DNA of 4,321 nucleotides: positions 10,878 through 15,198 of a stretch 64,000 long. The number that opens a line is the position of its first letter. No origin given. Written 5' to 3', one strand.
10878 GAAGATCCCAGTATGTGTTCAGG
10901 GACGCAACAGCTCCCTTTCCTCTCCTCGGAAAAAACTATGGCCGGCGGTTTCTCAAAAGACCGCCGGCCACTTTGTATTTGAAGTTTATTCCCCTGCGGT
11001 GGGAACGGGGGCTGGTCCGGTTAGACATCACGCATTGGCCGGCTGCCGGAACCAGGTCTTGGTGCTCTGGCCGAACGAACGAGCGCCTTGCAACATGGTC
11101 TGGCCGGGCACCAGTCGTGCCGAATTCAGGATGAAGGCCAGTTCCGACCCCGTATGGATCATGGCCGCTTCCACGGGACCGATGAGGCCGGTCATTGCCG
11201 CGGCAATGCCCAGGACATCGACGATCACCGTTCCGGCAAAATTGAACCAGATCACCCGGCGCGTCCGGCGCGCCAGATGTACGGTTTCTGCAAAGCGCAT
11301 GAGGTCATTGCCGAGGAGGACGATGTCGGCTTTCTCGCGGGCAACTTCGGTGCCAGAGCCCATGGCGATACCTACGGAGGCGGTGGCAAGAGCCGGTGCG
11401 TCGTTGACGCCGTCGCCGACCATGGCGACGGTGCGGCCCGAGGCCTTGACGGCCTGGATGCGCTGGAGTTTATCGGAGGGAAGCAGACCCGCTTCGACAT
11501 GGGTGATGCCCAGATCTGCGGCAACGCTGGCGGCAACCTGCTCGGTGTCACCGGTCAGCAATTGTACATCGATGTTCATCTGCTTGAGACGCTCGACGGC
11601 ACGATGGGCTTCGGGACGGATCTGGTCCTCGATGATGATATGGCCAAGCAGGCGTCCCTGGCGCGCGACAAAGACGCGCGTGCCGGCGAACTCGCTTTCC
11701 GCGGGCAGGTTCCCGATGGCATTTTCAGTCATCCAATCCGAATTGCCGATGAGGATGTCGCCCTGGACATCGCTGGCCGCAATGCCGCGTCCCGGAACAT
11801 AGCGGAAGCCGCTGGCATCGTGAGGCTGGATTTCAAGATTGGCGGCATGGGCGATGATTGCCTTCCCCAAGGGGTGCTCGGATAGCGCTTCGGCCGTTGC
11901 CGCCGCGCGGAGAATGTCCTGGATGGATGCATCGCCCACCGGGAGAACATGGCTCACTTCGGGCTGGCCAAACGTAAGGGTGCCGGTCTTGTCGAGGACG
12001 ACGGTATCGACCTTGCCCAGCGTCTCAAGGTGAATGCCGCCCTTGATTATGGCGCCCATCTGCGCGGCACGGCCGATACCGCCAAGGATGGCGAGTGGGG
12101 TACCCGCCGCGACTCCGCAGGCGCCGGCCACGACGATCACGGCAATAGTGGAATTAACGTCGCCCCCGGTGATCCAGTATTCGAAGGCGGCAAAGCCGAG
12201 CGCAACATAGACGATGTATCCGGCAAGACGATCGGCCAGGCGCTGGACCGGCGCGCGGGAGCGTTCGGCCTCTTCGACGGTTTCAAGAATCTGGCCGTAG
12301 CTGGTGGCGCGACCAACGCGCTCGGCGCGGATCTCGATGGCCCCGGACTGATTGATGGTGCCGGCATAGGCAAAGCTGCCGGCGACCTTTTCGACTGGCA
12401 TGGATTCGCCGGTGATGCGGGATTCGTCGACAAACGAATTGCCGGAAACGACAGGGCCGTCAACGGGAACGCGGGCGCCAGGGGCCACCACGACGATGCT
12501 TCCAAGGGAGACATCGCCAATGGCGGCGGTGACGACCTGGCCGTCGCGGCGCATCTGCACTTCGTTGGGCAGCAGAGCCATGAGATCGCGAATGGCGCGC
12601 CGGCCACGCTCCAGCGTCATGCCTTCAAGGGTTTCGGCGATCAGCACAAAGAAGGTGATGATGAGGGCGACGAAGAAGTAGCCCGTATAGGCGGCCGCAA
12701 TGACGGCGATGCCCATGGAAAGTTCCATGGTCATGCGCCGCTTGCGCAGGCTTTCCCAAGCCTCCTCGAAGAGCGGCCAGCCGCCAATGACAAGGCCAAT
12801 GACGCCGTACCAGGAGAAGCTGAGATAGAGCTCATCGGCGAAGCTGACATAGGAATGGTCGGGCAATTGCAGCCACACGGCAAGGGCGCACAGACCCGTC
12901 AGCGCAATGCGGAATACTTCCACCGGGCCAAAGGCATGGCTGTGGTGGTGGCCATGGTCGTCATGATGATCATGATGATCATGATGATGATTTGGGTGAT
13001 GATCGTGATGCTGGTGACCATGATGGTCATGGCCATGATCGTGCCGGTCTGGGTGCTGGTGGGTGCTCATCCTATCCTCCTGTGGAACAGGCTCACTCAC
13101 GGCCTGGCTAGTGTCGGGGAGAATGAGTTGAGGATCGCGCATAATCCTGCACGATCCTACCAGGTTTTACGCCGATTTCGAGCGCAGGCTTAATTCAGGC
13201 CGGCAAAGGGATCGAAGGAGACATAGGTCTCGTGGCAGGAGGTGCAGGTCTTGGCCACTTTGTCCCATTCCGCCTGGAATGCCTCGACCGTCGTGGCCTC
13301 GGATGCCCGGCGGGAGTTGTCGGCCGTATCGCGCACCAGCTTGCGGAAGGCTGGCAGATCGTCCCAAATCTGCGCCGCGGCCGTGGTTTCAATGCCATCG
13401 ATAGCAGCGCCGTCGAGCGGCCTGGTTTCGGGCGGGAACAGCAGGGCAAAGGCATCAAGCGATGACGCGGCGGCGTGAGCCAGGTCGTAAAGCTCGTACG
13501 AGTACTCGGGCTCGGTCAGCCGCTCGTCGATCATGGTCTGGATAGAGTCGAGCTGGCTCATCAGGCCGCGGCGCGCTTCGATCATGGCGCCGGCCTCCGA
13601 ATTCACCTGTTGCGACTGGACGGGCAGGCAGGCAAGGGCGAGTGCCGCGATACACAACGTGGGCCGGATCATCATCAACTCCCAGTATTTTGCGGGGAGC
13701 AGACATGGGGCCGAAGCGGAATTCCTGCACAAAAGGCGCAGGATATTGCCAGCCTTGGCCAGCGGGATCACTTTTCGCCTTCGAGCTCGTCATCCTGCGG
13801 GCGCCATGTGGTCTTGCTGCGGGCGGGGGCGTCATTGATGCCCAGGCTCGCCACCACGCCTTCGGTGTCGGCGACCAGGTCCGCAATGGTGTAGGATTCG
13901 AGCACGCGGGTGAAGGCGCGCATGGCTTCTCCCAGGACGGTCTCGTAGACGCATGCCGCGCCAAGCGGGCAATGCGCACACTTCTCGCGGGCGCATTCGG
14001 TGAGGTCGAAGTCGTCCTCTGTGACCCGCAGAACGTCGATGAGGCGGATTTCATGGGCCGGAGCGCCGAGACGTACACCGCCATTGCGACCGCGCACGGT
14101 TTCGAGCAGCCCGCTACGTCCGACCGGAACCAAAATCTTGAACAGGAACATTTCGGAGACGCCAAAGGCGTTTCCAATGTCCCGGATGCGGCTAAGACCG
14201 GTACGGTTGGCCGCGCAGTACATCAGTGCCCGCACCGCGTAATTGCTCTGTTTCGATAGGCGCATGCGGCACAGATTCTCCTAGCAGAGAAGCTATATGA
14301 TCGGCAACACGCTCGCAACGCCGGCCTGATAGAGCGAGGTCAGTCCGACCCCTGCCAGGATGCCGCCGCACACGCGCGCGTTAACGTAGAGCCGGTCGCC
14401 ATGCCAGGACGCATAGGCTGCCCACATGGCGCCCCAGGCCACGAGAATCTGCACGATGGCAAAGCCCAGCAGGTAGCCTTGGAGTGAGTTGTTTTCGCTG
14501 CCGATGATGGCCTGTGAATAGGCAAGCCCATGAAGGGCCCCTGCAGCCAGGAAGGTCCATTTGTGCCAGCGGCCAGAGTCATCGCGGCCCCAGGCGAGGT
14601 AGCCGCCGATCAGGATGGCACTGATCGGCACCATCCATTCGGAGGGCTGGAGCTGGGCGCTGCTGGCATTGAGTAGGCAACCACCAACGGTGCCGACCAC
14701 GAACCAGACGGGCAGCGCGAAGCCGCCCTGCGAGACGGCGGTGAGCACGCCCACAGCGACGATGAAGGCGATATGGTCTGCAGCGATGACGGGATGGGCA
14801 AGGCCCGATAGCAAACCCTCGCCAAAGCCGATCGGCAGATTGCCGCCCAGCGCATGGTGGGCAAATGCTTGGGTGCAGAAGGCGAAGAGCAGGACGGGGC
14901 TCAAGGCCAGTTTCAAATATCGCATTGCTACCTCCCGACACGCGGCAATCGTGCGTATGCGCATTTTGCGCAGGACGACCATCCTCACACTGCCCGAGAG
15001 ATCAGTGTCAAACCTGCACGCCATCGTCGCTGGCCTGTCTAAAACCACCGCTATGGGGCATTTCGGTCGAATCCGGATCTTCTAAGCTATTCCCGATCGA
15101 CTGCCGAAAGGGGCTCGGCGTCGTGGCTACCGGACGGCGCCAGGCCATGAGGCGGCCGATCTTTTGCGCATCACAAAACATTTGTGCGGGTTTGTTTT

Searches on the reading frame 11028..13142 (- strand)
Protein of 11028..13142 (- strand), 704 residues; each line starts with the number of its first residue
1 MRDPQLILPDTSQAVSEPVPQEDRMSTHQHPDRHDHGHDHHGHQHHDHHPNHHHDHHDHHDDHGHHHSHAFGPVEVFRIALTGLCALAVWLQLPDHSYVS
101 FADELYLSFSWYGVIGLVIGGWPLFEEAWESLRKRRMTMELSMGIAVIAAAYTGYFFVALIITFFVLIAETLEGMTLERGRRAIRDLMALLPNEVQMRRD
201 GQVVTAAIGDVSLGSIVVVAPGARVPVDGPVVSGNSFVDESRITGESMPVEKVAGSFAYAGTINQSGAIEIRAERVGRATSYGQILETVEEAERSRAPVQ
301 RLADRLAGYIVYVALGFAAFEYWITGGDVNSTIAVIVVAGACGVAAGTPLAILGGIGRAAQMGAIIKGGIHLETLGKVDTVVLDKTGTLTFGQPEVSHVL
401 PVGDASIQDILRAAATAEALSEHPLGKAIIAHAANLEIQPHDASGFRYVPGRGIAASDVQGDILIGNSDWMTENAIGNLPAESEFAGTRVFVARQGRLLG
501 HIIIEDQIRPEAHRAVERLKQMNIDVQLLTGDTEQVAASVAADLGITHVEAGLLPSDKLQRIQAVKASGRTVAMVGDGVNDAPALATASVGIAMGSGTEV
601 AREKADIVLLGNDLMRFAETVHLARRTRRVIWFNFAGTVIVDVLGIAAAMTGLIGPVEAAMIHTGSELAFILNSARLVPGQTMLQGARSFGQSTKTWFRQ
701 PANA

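Call 67: search_protein_families(library=pfam, proteins=[window:11028-13142:-], max_evalue=0.000001)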
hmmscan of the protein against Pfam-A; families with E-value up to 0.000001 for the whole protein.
window:11028-13142:- (704 aa): 2 families
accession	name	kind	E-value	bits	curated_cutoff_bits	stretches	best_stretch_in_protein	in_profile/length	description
PF00122.25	E1-E2_ATPase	-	8.8e-41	139.8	28.1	1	190-361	2-180/181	E1-E2 ATPase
PF00702.32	Hydrolase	-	4.9e-33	115.6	26.4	1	378-588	1-190/191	haloacid dehalogenase-like hydrolase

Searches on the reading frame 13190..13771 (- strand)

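Call 67: search_protein_families(library=pfam, proteins=[window:13190-13771:-], max_evalue=0.000001)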
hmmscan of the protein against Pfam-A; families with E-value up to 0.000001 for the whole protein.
window:13190-13771:- (193 aa): 1 family
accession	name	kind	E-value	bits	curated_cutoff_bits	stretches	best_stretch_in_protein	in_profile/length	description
PF01322.25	Cytochrom_C_2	-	1.6e-11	45.7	26.5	1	63-183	2-120/121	Cytochrome C'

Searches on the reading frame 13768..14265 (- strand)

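Call 68: search_protein_families(library=pfam, proteins=[window:13768-14265:-], max_evalue=0.000001)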
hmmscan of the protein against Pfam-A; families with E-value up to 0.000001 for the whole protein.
window:13768-14265:- (165 aa): 1 family
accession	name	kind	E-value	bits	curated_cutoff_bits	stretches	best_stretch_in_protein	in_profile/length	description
PF02082.26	Rrf2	-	5.2e-32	111.2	30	1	3-133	1-132/132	Iron-dependent Transcriptional regulator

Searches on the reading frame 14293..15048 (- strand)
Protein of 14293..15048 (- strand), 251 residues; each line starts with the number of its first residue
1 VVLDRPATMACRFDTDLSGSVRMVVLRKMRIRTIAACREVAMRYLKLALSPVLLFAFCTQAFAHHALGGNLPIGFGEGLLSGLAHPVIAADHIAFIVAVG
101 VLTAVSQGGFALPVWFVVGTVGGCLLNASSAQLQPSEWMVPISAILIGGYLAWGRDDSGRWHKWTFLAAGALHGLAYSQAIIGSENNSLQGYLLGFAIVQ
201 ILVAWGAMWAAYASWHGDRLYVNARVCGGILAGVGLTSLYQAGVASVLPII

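Call 68: search_protein_families(library=pfam, proteins=[window:14293-15048:-], max_evalue=0.000001)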
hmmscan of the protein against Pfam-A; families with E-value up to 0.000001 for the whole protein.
window:14293-15048:- (251 aa): 1 family
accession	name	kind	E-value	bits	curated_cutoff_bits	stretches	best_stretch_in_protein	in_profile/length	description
PF04955.18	HupE_UreJ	-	6e-24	85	23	1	53-236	2-177/179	HupE / UreJ protein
